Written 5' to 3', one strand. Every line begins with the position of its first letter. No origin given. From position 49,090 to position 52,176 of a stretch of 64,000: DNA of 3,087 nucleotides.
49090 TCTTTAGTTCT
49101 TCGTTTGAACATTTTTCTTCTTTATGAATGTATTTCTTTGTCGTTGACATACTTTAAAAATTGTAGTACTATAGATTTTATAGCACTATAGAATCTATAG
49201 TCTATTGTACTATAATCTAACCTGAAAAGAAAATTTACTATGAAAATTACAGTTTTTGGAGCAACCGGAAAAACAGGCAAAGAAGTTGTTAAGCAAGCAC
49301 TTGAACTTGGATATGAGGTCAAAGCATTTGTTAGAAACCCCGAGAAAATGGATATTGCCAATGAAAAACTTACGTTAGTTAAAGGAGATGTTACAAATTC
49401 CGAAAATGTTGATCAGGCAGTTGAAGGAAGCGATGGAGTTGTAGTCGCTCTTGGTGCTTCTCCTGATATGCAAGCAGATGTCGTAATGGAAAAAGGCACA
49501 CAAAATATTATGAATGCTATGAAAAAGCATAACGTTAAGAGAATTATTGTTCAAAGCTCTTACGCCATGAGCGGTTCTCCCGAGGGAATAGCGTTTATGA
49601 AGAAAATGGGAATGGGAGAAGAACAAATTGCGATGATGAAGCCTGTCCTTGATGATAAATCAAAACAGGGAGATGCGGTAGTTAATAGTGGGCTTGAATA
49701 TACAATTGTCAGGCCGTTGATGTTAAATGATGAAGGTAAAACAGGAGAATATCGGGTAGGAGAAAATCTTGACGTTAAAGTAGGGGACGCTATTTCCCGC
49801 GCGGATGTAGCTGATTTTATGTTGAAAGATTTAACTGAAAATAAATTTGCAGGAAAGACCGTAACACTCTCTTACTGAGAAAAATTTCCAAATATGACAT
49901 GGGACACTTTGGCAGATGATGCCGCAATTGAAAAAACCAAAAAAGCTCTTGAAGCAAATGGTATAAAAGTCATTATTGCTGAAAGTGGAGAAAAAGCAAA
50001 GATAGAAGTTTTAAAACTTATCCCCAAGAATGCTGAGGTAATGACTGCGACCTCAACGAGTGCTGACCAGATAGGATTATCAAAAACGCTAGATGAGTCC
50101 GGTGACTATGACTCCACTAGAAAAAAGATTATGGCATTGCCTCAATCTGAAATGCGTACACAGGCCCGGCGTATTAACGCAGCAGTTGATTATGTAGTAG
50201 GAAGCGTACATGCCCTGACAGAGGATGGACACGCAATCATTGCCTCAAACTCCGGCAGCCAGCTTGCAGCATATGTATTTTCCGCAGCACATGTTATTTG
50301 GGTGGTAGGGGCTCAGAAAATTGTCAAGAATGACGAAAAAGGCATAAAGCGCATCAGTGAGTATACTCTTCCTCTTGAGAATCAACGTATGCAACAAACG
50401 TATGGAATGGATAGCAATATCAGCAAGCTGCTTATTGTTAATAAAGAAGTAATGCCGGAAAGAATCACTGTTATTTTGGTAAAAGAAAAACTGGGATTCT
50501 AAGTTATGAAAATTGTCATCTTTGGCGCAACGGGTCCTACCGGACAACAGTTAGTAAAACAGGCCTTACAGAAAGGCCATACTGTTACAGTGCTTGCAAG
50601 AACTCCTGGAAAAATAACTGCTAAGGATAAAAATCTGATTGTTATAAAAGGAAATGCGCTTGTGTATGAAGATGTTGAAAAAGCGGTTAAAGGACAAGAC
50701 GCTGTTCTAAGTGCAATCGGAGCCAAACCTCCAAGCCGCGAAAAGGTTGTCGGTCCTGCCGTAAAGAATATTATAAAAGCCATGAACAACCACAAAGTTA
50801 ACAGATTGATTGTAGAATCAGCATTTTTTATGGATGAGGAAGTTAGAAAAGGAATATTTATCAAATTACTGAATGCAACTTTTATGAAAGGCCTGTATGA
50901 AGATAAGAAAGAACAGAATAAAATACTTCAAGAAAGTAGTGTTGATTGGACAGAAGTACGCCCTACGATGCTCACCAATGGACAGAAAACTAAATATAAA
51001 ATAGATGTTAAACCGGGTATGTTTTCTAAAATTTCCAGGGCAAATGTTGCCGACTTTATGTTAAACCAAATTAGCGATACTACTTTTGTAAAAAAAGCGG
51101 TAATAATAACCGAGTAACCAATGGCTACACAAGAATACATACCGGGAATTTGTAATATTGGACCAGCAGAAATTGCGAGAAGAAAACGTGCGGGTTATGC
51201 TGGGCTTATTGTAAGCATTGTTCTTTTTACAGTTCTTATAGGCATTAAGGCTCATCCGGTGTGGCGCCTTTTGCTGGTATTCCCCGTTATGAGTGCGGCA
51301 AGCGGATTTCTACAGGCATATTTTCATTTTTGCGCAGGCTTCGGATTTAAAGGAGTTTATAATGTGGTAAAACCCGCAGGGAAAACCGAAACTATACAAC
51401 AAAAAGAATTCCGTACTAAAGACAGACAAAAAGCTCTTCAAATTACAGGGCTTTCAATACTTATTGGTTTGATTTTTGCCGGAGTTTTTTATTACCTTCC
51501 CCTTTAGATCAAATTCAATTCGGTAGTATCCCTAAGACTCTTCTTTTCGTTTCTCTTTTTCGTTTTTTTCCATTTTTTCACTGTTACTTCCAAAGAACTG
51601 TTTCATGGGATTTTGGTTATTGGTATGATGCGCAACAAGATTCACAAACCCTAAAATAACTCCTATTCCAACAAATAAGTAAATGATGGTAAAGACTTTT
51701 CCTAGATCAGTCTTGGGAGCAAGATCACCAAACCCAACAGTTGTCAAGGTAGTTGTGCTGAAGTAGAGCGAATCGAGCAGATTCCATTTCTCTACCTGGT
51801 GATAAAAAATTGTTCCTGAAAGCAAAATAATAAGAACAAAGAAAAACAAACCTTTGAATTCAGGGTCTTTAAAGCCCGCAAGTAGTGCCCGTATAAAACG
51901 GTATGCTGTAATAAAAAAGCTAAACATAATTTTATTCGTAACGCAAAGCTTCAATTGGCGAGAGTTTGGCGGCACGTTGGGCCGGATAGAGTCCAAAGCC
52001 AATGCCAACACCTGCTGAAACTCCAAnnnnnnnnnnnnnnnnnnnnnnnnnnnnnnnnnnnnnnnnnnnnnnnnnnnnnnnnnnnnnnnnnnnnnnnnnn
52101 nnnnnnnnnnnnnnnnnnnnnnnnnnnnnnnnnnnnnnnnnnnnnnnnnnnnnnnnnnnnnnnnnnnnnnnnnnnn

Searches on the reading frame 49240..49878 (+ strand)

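Call 7: search_protein_families(library=pfam, proteins=[window:49240-49878:+], max_evalue=0.01)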
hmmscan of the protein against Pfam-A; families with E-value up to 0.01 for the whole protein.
window:49240-49878:+ (212 aa): 10 families
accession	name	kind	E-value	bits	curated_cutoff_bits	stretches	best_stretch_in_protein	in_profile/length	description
PF13460.12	NAD_binding_10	-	4.9e-51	173.7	27.2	1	7-200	1-183/184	NAD(P)H-binding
PF05368.20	NmrA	-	7.1e-17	62.4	27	1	2-106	4-106/298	NmrA-like family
PF01370.27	Epimerase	-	4.5e-13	49.6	20.9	1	3-117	1-125/240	NAD dependent epimerase/dehydratase family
PF01073.25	3Beta_HSD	-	1.7e-10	40.9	22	1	5-113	2-122/280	3-beta hydroxysteroid dehydrogenase/isomerase family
PF16363.11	GDP_Man_Dehyd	-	4.6e-06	26.7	27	1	5-117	2-139/332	GDP-mannose 4,6 dehydratase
PF04321.23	RmlD_sub_bind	-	0.00014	21.5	27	1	1-76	1-63/287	RmlD substrate binding domain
PF01113.26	DapB_N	-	0.00016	22.2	25.6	1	1-68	1-72/124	Dihydrodipicolinate reductase, N-terminus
PF02254.24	TrkA_N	-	0.0025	18.6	23.8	1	6-105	4-95/116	TrkA-N domain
PF03446.21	NAD_binding_2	-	0.0046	17.4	21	1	3-110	2-97/161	NAD binding domain of 6-phosphogluconate dehydrogenase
PF00106.31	adh_short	-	0.0052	16.7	26.6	1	3-63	3-70/195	short chain dehydrogenase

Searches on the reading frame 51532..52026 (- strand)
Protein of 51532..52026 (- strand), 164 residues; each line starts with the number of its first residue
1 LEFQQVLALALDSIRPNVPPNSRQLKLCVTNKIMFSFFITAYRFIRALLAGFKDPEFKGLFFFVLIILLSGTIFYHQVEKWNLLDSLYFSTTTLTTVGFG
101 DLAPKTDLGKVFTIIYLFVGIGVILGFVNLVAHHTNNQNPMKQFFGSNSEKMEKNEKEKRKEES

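Call 34: search_protein_families(library=pfam, proteins=[window:51532-52026:-], max_evalue=0.001)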
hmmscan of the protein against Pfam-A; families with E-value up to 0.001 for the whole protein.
window:51532-52026:- (164 aa): 2 families
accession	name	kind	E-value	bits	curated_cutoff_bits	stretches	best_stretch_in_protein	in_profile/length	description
PF07885.22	Ion_trans_2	-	1.3e-22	79.9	22.5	1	63-132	2-74/79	Ion channel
PF00520.37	Ion_trans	-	5e-05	23.1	25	1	61-131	137-229/241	Ion transport protein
